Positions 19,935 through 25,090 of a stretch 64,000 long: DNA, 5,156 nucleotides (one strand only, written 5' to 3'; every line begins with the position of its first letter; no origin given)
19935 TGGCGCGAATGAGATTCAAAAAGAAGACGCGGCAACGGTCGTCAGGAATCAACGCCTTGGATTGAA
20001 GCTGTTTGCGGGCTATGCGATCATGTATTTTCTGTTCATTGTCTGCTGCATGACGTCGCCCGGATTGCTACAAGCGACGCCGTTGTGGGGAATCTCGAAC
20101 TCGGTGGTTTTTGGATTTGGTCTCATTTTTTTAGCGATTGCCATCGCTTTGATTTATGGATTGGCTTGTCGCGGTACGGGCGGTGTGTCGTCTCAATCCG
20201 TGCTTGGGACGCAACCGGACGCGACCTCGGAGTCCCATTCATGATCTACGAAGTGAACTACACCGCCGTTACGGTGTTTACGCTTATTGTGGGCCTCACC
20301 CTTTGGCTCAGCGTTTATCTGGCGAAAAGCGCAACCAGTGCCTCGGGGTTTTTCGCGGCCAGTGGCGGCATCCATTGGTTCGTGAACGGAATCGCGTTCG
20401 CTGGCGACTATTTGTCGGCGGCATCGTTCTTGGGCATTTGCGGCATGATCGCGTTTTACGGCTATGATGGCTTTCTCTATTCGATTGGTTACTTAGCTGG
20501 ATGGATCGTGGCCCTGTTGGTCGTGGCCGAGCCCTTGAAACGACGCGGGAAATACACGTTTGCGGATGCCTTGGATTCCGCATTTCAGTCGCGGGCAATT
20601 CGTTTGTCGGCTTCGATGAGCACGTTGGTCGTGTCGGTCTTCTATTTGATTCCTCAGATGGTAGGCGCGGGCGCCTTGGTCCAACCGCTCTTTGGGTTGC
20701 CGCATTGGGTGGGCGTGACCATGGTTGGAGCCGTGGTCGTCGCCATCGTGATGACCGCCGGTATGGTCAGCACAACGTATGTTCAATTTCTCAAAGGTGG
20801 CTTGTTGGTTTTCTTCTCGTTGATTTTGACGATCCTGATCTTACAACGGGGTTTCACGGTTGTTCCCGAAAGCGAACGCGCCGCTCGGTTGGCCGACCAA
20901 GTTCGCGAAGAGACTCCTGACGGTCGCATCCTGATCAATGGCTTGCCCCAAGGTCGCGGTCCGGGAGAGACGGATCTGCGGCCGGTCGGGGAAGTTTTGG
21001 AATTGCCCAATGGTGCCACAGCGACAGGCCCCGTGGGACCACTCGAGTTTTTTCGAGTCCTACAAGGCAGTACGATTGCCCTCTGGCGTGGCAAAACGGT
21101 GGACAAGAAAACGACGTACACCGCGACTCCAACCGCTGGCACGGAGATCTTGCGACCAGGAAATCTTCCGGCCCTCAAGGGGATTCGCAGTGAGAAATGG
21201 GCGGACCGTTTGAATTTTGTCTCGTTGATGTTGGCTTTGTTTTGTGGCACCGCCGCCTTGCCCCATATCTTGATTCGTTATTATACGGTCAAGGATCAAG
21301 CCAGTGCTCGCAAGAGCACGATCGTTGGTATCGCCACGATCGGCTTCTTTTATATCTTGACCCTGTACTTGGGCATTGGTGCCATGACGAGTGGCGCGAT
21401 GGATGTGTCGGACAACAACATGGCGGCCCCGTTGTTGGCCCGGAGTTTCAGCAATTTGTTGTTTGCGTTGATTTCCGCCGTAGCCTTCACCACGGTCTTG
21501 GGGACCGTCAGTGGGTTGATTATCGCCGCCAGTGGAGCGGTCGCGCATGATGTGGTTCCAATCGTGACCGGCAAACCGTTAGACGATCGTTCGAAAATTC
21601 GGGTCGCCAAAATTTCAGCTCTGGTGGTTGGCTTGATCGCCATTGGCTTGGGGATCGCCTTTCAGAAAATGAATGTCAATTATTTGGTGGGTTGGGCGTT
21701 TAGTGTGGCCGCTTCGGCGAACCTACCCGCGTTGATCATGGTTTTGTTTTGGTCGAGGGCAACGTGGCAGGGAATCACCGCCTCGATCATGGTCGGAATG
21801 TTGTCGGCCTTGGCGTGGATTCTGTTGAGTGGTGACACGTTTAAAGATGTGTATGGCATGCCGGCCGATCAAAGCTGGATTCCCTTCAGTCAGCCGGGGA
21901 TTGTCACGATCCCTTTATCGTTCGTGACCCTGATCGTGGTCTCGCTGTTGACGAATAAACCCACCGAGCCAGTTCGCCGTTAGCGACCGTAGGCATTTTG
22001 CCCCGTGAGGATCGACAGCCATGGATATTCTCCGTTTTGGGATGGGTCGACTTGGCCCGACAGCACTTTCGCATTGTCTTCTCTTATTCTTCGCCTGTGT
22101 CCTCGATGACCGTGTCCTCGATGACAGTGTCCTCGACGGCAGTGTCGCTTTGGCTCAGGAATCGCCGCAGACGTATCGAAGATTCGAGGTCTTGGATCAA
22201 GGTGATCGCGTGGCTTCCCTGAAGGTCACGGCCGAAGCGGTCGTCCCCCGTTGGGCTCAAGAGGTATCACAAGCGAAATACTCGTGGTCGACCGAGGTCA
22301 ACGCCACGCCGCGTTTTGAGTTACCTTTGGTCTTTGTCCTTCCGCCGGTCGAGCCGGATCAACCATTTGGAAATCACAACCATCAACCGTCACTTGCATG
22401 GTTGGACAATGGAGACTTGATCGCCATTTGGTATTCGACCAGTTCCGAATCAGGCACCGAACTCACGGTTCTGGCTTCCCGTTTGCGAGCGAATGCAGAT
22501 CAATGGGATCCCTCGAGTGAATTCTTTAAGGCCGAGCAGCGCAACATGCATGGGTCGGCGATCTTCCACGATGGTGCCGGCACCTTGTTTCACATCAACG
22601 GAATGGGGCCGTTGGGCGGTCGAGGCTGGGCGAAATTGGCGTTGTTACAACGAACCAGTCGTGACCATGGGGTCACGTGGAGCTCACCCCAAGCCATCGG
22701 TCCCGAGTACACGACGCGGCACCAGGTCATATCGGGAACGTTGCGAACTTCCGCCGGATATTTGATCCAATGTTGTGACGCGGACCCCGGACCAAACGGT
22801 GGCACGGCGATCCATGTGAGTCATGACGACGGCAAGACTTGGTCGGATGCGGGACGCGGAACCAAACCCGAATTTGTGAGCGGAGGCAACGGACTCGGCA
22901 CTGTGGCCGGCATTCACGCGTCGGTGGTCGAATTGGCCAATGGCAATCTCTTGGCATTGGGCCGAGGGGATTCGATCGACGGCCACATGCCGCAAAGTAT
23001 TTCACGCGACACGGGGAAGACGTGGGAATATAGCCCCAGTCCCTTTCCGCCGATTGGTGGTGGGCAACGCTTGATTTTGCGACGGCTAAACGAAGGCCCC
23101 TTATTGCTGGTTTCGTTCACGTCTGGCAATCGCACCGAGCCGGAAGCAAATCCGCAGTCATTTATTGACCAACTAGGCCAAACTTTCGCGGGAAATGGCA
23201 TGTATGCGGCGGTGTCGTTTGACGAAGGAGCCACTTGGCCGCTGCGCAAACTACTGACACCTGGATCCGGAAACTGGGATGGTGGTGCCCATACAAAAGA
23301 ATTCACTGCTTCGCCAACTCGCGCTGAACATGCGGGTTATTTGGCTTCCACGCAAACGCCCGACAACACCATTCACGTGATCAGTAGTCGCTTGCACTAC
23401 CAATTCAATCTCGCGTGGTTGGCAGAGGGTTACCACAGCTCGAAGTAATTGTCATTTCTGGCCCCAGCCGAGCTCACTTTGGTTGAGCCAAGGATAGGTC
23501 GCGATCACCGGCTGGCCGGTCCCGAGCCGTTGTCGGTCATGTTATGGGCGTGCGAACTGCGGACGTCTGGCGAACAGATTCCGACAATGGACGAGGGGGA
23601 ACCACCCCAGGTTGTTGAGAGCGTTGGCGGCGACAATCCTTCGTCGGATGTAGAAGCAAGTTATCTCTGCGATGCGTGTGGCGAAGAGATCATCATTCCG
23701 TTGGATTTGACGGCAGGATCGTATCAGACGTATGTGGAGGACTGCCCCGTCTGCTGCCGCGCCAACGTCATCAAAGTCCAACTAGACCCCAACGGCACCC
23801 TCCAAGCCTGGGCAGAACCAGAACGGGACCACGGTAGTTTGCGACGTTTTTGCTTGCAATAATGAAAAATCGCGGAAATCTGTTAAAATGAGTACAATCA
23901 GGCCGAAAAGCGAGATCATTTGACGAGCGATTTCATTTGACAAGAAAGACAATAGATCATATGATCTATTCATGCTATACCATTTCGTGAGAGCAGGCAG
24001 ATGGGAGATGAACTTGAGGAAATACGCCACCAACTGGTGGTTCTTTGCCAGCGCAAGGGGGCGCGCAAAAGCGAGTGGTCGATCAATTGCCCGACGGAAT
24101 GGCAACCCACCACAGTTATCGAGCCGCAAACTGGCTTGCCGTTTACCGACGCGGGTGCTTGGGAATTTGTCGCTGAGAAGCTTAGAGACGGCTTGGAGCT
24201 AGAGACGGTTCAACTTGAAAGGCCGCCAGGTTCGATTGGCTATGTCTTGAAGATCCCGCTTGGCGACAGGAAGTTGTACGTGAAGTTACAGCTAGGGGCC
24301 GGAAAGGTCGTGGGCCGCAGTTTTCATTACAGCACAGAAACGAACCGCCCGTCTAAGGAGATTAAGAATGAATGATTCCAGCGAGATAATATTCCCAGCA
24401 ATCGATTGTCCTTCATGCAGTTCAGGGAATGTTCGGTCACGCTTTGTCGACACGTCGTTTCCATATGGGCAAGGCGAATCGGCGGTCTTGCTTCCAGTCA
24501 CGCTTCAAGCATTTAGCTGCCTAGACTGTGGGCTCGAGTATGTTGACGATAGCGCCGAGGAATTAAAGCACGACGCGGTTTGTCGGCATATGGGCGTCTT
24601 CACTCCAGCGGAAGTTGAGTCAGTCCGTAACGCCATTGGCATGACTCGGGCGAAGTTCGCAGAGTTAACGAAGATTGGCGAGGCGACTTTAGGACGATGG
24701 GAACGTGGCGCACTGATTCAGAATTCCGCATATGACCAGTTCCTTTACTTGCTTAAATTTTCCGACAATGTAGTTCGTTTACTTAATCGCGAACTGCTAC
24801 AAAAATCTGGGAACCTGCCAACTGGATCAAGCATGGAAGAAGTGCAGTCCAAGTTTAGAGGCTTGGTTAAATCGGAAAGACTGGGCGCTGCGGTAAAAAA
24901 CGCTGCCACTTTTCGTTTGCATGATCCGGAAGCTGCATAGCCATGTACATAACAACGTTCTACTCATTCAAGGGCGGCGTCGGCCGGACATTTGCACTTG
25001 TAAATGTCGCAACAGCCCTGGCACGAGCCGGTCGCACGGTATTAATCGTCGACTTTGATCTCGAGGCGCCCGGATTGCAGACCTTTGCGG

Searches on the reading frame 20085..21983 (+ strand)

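Call 19: search_protein_families(library=pfam, proteins=[window:20085-21983:+], max_evalue=0.0001)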
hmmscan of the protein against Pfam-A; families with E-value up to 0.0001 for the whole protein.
window:20085-21983:+ (632 aa): 1 family
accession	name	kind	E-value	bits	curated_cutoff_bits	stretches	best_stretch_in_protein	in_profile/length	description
PF00474.23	SSF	-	2e-68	231.6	22.8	2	89-254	1-167/406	Sodium:solute symporter family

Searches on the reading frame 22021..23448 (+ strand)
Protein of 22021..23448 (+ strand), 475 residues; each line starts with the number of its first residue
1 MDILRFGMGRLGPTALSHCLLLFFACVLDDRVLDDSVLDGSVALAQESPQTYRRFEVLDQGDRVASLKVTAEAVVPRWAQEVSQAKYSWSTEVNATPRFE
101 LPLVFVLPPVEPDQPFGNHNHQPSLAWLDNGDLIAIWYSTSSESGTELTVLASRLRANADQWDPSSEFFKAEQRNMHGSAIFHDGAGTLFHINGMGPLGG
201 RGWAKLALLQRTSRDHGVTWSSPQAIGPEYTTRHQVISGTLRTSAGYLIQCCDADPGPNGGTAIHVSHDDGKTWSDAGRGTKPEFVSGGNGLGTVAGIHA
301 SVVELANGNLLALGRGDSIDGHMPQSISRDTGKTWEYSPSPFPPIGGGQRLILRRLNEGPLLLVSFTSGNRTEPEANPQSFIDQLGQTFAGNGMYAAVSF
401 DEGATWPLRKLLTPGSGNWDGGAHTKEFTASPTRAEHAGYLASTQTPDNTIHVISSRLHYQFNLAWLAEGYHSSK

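Call 19: search_protein_families(library=pfam, proteins=[window:22021-23448:+], max_evalue=0.0001)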
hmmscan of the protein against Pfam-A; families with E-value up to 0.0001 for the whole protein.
window:22021-23448:+ (475 aa): 2 families
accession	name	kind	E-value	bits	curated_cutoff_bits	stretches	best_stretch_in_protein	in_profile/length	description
PF13088.12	BNR_2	-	1.3e-21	77.6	31.4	1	131-453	1-277/277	BNR repeat-like domain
PF02012.26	BNR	-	5.8e-07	29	27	0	266-275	2-11/12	BNR/Asp-box repeat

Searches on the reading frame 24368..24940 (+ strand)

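Call 7: search_protein_families(library=pfam, proteins=[window:24368-24940:+], max_evalue=0.001)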
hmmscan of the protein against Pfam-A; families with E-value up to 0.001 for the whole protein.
window:24368-24940:+ (190 aa): 3 families
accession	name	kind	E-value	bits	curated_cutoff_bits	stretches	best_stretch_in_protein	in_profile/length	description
PF15731.11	MqsA_antitoxin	-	2.2e-06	28.3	30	1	13-130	2-121/131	Antitoxin component of bacterial toxin-antitoxin system, MqsA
PF13560.12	HTH_31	-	0.0003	21.5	27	1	85-138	8-63/64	Helix-turn-helix domain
PF01381.28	HTH_3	-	0.00045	20.6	23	1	85-114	3-32/55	Helix-turn-helix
